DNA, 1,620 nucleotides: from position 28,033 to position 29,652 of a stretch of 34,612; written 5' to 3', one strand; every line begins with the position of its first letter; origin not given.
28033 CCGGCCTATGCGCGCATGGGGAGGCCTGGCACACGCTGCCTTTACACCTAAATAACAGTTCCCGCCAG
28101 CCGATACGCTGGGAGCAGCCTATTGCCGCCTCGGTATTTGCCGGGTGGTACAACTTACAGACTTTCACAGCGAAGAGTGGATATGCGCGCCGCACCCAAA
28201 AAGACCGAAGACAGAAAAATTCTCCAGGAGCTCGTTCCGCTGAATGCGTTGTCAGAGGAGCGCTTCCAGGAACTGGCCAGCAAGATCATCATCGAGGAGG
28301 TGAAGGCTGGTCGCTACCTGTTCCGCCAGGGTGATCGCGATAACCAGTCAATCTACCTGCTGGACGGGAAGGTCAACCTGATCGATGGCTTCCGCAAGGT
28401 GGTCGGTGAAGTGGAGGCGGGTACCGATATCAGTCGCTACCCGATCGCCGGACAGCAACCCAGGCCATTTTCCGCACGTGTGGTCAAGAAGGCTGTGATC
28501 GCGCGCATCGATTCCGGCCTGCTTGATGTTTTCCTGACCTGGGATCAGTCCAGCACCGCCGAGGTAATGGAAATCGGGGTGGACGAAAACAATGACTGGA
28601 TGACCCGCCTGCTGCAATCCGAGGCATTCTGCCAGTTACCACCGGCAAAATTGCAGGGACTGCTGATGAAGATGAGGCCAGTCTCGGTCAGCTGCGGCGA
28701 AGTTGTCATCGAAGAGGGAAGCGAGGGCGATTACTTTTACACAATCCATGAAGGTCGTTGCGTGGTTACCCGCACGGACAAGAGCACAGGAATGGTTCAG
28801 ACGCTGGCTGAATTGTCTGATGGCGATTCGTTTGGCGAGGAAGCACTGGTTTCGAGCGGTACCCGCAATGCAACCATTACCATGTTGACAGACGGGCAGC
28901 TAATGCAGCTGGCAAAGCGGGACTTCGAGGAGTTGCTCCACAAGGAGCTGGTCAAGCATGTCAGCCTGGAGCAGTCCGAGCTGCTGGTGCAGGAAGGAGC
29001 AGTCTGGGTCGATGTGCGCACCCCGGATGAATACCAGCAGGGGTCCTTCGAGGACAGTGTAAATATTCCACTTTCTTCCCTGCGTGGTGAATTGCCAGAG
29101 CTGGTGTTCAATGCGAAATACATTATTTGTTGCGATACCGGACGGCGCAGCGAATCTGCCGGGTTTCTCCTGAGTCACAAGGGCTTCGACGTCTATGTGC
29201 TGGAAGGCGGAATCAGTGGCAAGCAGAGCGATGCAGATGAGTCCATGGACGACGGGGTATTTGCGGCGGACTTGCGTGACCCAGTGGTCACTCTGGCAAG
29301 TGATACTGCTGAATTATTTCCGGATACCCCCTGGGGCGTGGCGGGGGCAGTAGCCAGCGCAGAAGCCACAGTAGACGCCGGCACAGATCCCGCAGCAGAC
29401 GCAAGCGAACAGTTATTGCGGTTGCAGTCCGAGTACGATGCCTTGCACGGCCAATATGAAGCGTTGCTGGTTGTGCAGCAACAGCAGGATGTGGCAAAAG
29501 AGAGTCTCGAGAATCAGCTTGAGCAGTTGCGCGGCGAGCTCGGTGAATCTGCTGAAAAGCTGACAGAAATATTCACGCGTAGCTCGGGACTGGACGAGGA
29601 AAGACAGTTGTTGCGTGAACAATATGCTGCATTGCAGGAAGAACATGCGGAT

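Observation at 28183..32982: Giant inside-to-outside protein: cNMP sensor, rhodanese, ~780-aa coiled coil, TM helix, periplasmic FGE-like domain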

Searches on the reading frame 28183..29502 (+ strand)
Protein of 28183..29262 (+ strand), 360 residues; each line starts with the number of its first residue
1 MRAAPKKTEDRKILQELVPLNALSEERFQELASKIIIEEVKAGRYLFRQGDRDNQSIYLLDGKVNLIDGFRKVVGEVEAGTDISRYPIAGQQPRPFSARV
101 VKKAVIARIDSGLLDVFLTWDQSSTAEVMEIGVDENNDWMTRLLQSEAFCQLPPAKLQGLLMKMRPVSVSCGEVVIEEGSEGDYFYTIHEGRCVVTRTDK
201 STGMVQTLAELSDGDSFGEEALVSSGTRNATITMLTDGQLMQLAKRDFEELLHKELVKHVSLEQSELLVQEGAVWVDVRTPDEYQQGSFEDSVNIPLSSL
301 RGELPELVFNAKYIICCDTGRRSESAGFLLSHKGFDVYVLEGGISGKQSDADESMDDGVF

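Call 22: search_solved_structures(query=window:28183-29262:+, max_evalue=0.001, show_alignments=2)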
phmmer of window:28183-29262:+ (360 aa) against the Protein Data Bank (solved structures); distinct sequences matched with E-value up to 0.001: 137 (the best 60 are shown).
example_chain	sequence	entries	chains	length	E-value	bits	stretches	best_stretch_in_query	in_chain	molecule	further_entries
5ezr_A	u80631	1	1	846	4.2e-19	72.1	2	170-252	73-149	cGMP-dependent protein kinase, putative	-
4rz7_A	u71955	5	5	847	4.2e-19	72.1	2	170-252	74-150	cGMP-dependent protein kinase, putative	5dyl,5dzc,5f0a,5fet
9p74_A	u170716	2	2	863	4.5e-19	72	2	170-252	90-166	cGMP-dependent protein kinase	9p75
5dyk_A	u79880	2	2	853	6.9e-19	71.4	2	159-252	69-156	CGMP-dependent protein kinase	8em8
5kbf_A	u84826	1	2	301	1.2e-16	64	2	166-265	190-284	CAMP-dependent protein kinase regulatory subunit, putative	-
3shr_A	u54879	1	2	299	2.6e-15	59.6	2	129-237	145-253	cGMP-dependent protein kinase 1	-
4z07_A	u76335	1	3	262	3.9e-15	59.1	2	129-235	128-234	cGMP-dependent protein kinase 1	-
7ssb_A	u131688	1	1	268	5.4e-15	58.6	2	128-235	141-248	cGMP-dependent protein kinase 1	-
4din_B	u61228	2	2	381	6.1e-15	58.4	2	148-254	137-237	cAMP-dependent protein kinase type I-beta regulatory subunit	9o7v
9ya0_MA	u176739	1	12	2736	7.2e-15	58.2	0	136-266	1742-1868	PCR12, TGME49_219070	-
3of1_A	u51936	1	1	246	2.5e-14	56.4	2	171-253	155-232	cAMP-dependent protein kinase regulatory subunit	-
1ne4_A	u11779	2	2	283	2.8e-14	56.3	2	149-253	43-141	cAMP-dependent protein kinase type I-alpha regulatory chain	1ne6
1rgs_A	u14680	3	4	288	2.9e-14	56.2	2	149-253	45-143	CAMP DEPENDENT PROTEIN KINASE | cAMP-dependent protein kinase type I-alpha regulatory chain | cAMP-dependent protein kinase type I-alpha regulatory subunit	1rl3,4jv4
5jr7_B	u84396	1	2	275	3e-14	56.1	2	149-253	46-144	cAMP-dependent protein kinase type I-alpha regulatory subunit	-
7lv3_A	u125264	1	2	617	4.9e-14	55.4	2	129-237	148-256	Isoform Beta of cGMP-dependent protein kinase 1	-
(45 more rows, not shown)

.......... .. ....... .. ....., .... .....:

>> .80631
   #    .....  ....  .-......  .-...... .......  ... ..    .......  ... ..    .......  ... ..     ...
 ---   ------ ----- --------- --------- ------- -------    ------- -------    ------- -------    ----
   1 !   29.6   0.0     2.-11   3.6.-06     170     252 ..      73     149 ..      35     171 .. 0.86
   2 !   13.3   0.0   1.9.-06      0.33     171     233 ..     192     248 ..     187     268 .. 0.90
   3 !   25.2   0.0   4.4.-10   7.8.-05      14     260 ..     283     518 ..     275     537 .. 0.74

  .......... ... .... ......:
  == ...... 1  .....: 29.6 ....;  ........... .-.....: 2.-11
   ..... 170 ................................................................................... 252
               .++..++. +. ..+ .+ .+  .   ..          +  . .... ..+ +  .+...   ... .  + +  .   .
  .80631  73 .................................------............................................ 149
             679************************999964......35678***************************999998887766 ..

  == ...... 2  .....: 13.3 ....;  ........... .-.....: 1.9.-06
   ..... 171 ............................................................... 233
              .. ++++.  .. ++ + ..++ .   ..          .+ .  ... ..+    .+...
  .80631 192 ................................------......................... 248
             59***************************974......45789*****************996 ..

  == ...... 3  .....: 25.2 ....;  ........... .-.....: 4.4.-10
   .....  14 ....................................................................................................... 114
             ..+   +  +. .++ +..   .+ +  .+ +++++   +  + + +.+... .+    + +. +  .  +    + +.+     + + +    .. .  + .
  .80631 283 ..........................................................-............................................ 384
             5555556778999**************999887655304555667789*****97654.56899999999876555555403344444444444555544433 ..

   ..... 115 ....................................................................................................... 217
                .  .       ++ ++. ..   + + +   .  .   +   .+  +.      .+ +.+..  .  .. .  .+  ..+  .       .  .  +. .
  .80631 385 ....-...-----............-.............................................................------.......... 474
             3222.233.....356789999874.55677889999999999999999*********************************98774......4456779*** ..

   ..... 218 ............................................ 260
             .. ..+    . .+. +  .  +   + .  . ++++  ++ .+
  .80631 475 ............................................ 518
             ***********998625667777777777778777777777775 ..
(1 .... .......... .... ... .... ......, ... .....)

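Call 65: predict_structure(alignment_id=A4)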
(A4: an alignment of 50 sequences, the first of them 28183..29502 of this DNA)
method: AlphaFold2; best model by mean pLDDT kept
length: 440 residues; sequences in the alignment: 50
mean_pLDDT: 76.1   pTM: 0.43
mean pLDDT of the five models: 76.1, 70.4, 66.3, 65.6, 59.5
residues with pLDDT >= 90: 153; 70-90: 172; 50-70: 40; < 50: 75
segments of 3 or more residues with pLDDT < 50: 1-6, 119-135, 351-401
pLDDT, mean of each block of 10 residues (from residue 1): 45 61 68 85 88 83 91 91 86 76 91 61 37 54 80 81 92 94 83 93 95 88 84 94 92 84 93 88 79 81 80 83 81 87 69 37 32 32 34 40 69 94 97 93
secondary structure, 60 per line:
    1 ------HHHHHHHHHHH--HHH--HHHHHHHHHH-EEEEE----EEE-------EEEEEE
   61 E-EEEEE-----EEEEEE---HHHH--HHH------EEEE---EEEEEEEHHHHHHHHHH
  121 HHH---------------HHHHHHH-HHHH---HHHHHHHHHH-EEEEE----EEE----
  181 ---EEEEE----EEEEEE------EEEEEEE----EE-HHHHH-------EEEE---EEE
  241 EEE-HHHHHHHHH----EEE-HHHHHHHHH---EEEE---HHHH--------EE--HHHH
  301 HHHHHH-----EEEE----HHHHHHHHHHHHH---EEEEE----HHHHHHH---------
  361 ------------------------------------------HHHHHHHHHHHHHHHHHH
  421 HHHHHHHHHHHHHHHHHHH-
elements in order: H7-17 H25-34 E36-40 E45-47 E55-61 E63-67 E73-78 H82-85 E97-100 E104-110 H111-123 H139-145 H147-150 H154-163 E165-169 E174-176 E184-188 E193-198 E205-211 H219-223 E231-234 E238-243 H245-253 E258-260 H262-270 E274-277 H281-284 H297-306 E312-315 H320-332 E336-340 H345-351 H403-439

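Call 69: fold_search(model_id=the predicted structure, library=pdb)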
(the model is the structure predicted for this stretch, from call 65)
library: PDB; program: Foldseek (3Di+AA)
matches with E <= 10: 1187; with E <= 0.001: 692
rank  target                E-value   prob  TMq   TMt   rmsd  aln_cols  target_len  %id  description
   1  4z07_C                1.2e-16  1.00  0.24  0.37  12.2       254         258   21  Co-crystal structure of the tandem CNB (CNB-A/B) domains of human PKG I beta with cGMP (released 2016-04-13)
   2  5j3u                  3.2e-16  1.00  0.23  0.37  17.1       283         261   19  Co-crystal structure of the regulatory domain of Toxoplasma gondii PKA with cAMP (released 2016-04-20)
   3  5fet                  4.5e-16  1.00  0.24  0.14  17.7       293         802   21  Crystal Structure of PVX_084705 in presence of Compound 2 (released 2016-01-13)
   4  4rz7                  1.0e-15  1.00  0.24  0.14  17.7       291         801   20  Crystal Structure of PVX_084705 with bound PCI32765 (released 2015-01-14)
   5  3shr_A                1.0e-15  1.00  0.24  0.35  14.8       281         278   20  Crystal Structure of cGMP-dependent Protein Kinase Reveals Novel Site of Interchain Communication (released 2011-09-21)
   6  6rsx                  1.0e-15  1.00  0.23  0.36  19.1       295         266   18  Regulatory Subunit of cAMP-dependant Protein Kinase A from Euglena gracilis at 1.6 A resolution (released 2020-10-28)
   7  2qcs_B                2.5e-15  1.00  0.25  0.37  11.8       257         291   17  A complex structure between the Catalytic and Regulatory subunit of Protein Kinase A that represents the inhibited sta (released 2007-11-06)
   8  6byr_B                2.5e-15  1.00  0.25  0.37  11.8       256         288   17  Structures of the PKA RI alpha holoenzyme with the FLHCC driver J-PKAc alpha or native PKAc alpha (released 2019-04-03)
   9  4z07_A                2.6e-15  1.00  0.24  0.36  12.1       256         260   21  Co-crystal structure of the tandem CNB (CNB-A/B) domains of human PKG I beta with cGMP (released 2016-04-13)
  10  6h4g_A                2.6e-15  1.00  0.23  0.35  19.4       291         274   20  Regulatory subunit of a cAMP-independent protein kinase A from Trypanosoma brucei: E311A, T318R, V319A mutant bound to (released 2019-08-14)
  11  1rgs                  2.8e-15  1.00  0.23  0.37  19.5       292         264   16  REGULATORY SUBUNIT OF CAMP DEPENDENT PROTEIN KINASE (released 1996-12-07)
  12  6no7_D                3.0e-15  1.00  0.25  0.37  12.2       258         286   17  Crystal Structure of the full-length wild-type PKA RIa Holoenzyme (released 2019-07-24)
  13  5kbf_A                4.0e-15  1.00  0.22  0.32  16.7       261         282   18  cAMP bound PfPKA-R (141-441) (released 2016-10-12)
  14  5dyl                  4.2e-15  1.00  0.26  0.16  15.4       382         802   16  Crystal structure of the cGMP-dependent protein kinase PKG from Plasmodium Vivax - Apo form (released 2015-11-04)
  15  3tnp_B                4.7e-15  1.00  0.25  0.38  11.2       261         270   16  Structure and Allostery of the PKA RIIb Tetrameric Holoenzyme (released 2012-02-01)
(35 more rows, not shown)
